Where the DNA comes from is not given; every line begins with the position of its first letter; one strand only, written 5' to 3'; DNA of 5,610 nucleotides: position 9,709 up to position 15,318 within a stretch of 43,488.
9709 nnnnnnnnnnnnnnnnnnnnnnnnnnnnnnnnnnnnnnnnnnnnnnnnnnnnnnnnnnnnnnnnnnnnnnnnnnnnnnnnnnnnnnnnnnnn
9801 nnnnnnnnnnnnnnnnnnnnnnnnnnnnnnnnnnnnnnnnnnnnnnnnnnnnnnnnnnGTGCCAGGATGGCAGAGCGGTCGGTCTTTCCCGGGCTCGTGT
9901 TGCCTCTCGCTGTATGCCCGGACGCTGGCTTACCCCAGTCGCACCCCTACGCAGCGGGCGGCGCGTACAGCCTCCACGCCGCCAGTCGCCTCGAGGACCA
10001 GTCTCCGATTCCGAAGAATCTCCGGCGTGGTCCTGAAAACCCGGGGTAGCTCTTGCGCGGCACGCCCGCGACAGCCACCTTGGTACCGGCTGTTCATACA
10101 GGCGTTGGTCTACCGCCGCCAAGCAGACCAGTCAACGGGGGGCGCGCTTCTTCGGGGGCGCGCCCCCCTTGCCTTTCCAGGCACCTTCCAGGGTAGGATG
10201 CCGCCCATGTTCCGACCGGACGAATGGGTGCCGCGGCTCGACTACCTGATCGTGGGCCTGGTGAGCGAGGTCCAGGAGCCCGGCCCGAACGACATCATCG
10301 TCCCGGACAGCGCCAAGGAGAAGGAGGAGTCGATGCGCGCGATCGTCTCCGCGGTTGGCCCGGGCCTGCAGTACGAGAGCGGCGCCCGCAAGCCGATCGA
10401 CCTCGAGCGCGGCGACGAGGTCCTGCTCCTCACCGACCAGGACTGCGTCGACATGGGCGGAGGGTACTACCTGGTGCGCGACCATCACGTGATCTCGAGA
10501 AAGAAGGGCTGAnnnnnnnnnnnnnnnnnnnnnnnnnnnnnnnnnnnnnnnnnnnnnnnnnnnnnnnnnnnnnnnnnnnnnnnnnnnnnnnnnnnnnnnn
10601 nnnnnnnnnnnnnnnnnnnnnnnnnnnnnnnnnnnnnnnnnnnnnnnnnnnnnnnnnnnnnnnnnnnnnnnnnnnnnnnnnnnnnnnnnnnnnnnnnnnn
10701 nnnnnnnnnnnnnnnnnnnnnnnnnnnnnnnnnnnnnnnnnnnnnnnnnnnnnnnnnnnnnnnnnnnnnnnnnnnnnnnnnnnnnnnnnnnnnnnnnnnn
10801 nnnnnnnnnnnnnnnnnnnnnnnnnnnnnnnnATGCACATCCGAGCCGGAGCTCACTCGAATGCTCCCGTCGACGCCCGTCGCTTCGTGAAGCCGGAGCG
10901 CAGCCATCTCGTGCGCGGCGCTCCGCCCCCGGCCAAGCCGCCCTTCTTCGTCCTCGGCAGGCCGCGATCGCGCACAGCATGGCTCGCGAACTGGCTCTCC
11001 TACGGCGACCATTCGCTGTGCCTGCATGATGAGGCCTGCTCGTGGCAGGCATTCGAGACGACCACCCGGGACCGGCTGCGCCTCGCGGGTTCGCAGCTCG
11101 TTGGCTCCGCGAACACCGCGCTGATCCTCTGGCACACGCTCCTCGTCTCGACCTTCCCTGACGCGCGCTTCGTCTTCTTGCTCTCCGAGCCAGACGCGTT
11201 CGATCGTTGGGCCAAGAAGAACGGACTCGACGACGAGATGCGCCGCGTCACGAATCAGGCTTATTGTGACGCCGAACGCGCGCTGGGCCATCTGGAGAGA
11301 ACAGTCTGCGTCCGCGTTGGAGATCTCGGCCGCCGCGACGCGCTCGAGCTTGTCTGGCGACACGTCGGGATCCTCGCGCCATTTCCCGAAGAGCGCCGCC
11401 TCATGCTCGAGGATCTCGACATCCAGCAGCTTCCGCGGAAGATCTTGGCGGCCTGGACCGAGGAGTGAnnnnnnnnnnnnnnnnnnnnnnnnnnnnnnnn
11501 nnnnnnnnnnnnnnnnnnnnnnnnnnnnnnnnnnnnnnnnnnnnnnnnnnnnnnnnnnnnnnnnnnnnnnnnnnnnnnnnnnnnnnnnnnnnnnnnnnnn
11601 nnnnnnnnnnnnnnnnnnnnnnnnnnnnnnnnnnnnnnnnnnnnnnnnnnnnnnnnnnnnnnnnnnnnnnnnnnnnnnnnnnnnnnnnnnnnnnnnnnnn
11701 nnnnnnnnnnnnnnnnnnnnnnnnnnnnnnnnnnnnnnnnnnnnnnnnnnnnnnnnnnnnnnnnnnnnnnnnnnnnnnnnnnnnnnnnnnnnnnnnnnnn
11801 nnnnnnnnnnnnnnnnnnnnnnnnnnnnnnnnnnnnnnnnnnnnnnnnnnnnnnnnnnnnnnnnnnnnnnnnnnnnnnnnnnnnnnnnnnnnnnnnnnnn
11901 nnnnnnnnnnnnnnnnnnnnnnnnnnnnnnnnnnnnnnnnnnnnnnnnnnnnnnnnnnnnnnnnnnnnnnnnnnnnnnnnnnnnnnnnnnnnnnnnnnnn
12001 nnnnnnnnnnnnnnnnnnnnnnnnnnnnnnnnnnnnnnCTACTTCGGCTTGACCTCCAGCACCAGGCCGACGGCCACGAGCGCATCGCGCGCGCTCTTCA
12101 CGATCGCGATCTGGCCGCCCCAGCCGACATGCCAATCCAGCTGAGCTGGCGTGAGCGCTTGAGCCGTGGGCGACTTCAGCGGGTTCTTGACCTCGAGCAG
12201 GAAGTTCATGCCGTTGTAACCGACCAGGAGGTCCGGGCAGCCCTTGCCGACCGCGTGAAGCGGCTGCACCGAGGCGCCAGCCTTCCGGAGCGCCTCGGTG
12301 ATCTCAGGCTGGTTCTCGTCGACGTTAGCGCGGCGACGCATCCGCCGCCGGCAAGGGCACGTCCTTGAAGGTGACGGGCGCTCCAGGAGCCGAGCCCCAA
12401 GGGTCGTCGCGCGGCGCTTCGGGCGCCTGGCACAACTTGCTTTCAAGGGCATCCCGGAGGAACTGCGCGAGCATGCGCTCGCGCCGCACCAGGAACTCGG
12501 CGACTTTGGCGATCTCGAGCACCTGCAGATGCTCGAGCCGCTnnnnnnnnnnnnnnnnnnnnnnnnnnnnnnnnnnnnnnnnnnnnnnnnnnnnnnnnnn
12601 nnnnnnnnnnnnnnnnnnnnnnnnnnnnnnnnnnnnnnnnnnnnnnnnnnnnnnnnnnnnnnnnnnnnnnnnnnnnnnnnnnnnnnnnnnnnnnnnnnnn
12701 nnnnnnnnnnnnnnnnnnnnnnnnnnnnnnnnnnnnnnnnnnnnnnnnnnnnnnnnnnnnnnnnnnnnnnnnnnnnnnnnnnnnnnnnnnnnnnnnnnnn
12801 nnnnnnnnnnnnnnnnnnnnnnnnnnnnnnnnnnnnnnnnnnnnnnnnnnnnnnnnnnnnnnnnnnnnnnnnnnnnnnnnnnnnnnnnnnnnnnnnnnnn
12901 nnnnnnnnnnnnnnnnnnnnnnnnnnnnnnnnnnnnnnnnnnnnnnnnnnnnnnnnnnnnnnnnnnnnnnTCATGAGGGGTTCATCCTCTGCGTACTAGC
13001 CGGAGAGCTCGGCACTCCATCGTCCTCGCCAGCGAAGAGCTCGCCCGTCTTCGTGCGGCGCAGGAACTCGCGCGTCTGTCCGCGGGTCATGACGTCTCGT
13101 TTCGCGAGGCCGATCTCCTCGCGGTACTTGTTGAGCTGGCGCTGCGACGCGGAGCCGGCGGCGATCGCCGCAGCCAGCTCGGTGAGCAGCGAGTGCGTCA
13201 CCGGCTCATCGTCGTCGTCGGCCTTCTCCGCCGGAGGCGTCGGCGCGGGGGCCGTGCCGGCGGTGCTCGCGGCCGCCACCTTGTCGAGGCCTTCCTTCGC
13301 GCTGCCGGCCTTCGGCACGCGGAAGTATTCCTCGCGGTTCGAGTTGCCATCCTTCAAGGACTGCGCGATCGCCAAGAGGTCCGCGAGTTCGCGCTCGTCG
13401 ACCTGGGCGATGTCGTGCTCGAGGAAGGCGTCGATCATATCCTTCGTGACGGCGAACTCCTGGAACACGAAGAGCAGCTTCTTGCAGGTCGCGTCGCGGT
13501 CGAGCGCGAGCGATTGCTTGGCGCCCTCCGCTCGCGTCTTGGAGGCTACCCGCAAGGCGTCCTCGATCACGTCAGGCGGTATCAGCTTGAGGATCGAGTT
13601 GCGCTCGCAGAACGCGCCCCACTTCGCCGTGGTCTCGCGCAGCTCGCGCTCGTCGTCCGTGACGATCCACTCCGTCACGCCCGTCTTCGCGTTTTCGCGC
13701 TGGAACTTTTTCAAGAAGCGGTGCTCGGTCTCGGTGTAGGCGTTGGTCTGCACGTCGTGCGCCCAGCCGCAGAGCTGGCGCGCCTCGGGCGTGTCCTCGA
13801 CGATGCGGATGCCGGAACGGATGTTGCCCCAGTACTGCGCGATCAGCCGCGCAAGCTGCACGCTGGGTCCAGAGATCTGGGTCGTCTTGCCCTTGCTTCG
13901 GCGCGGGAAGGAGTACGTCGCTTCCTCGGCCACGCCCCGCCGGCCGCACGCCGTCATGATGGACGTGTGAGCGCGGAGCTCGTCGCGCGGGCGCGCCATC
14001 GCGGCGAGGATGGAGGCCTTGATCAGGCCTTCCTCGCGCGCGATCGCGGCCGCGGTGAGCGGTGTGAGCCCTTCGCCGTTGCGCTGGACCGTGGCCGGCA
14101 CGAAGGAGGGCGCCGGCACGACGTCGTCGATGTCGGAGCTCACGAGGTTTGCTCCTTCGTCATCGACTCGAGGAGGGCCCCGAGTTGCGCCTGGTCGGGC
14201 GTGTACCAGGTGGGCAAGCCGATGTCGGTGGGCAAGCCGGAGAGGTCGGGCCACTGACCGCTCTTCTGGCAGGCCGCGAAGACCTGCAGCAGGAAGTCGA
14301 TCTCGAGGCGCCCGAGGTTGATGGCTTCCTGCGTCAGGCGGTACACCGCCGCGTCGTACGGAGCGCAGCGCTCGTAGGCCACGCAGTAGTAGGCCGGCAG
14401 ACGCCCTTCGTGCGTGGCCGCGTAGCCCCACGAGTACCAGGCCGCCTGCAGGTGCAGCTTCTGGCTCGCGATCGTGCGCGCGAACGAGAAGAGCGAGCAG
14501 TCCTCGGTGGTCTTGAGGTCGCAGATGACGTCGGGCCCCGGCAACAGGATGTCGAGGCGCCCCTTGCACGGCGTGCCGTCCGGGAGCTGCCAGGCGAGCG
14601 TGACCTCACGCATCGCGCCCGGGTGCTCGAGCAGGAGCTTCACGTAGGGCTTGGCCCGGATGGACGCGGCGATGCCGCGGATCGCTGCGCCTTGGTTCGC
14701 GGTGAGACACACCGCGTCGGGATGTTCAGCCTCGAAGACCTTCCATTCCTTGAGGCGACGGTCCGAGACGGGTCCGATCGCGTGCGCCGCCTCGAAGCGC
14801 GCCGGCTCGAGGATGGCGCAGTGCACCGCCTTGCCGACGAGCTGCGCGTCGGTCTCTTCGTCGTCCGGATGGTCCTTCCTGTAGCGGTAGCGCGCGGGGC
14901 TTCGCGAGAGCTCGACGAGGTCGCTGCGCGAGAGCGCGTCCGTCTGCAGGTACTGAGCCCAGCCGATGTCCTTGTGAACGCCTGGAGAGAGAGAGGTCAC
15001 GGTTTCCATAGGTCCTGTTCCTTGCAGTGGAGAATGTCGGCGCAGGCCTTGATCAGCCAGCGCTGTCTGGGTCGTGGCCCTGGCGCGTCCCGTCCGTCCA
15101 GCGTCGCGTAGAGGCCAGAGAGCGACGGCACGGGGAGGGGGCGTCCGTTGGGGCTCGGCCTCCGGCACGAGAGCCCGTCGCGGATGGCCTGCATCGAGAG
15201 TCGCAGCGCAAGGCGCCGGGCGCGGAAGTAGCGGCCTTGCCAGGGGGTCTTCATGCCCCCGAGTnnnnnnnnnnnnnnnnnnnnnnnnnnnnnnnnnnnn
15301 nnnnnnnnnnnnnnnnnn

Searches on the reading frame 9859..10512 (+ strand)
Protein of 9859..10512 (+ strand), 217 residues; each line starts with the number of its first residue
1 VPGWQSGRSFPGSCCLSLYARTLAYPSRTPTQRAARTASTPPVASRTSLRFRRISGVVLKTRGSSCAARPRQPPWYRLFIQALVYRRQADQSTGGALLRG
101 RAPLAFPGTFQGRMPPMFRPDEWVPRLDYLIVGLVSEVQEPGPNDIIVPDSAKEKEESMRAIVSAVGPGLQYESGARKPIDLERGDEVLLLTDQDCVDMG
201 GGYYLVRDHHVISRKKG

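Call 77: search_protein_families(library=phrogs, proteins=[window:9859-10512:+], max_evalue=0.001)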
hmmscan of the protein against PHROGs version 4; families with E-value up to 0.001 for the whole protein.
window:9859-10512:+ (217 aa): 1 family
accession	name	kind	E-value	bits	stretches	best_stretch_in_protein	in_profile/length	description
phrog_3188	-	other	0.00078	20.2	0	146-214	25-93/96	co-chaperonin GroES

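Call 81: search_protein_families(library=pfam, proteins=[window:9859-10512:+], max_evalue=0.05)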
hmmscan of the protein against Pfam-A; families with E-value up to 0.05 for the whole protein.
window:9859-10512:+ (217 aa): 1 family
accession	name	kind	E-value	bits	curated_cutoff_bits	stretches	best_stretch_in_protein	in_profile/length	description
PF00166.26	Cpn10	-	1.9e-08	34.6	21.1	1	126-191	5-67/93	Chaperonin 10 Kd subunit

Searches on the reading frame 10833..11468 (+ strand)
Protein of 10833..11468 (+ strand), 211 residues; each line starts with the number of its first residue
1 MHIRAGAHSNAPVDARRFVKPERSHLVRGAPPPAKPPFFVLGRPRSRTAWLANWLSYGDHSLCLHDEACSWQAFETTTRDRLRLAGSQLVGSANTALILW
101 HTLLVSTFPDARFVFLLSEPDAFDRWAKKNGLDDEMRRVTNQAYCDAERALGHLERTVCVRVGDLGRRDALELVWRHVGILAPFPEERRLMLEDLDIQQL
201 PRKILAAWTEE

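Call 77: search_protein_families(library=phrogs, proteins=[window:10833-11468:+], max_evalue=0.001)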
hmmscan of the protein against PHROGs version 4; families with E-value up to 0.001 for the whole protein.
window:10833-11468:+ (211 aa): 1 family
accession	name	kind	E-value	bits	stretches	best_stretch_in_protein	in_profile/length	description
phrog_10855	-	other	1.8e-06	29.4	1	38-198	4-153/180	hydrolase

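Call 81: search_protein_families(library=pfam, proteins=[window:10833-11468:+], max_evalue=0.05)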
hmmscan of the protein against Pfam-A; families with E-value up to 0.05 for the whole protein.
window:10833-11468:+ (211 aa): 1 family
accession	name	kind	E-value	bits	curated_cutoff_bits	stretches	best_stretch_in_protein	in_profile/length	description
PF13469.12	Sulfotransfer_3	-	0.014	16.1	27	0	96-120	110-134/216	Sulfotransferase family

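Call 97: search_solved_structures(query=window:10833-11468:+, max_evalue=1, show_alignments=1)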
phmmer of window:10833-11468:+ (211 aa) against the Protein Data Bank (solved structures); distinct sequences matched with E-value up to 1: 2.
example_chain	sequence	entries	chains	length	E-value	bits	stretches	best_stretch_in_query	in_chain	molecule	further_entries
2bba_A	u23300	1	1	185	0.1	15.3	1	117-171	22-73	Ephrin type-B receptor 4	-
2hle_A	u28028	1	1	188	0.1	15.2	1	117-171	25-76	Ephrin type-B receptor 4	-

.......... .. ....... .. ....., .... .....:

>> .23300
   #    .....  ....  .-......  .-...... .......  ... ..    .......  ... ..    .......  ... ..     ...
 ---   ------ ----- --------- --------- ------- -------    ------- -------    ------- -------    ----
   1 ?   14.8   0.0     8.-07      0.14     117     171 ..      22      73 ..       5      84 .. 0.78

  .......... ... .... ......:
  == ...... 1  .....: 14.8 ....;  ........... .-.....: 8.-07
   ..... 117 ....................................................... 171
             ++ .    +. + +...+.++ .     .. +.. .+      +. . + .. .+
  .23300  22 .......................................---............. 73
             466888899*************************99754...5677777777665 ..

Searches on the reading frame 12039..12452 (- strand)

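Call 77: search_protein_families(library=phrogs, proteins=[window:12039-12452:-], max_evalue=0.001)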
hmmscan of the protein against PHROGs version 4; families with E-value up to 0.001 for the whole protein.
window:12039-12452:- (137 aa): 1 family
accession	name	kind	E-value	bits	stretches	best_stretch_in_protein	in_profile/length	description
phrog_93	-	DNA, RNA and nucleotide metabolism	3.3e-07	30.3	1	50-114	360-421/613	endonuclease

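Call 81: search_protein_families(library=pfam, proteins=[window:12039-12452:-], max_evalue=0.05)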
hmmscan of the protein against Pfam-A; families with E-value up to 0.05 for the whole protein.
window:12039-12452:- (137 aa): 0 families

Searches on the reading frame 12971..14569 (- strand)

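Call 72: search_protein_families(library=pfam, proteins=[window:12971-14569:-], max_evalue=0.05)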
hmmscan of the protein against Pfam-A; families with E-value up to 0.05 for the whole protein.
window:12971-14569:- (532 aa): 0 families

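Call 77: search_protein_families(library=phrogs, proteins=[window:12971-14569:-], max_evalue=0.001)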
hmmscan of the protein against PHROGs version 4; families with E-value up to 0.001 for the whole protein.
window:12971-14569:- (532 aa): 1 family
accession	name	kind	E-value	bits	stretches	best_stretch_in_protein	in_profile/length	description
phrog_3657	-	unknown function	2.4e-53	182.1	1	171-440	22-278/289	-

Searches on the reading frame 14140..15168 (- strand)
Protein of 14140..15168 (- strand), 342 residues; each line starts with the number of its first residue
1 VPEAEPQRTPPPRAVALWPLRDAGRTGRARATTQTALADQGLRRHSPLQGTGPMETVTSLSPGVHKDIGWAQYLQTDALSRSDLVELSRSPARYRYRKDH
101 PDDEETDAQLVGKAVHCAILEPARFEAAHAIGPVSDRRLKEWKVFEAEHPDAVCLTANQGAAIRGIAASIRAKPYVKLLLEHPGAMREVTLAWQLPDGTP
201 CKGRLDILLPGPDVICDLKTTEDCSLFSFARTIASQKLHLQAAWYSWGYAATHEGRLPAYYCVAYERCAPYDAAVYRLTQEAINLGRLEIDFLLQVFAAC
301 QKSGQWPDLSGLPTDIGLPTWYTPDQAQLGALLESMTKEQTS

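Call 72: search_protein_families(library=pfam, proteins=[window:14140-15168:-], max_evalue=0.05)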
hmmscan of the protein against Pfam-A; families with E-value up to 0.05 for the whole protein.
window:14140-15168:- (342 aa): 1 family
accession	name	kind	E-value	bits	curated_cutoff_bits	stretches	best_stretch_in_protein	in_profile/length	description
PF12684.13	DUF3799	-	1.9e-25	90.5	26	1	80-311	1-225/233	PDDEXK-like domain of unknown function (DUF3799)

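Call 77: search_protein_families(library=phrogs, proteins=[window:14140-15168:-], max_evalue=0.001)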
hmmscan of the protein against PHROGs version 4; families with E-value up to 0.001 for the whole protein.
window:14140-15168:- (342 aa): 3 families
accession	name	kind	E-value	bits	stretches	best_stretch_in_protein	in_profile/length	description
phrog_412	-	DNA, RNA and nucleotide metabolism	1.9e-61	209.7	1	45-326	121-410/440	exonuclease VIII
phrog_607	-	DNA, RNA and nucleotide metabolism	3.6e-17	62.9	2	151-309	704-859/883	exonuclease VII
phrog_1227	-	DNA, RNA and nucleotide metabolism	4.9e-05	23.7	1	197-291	126-226/268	exonuclease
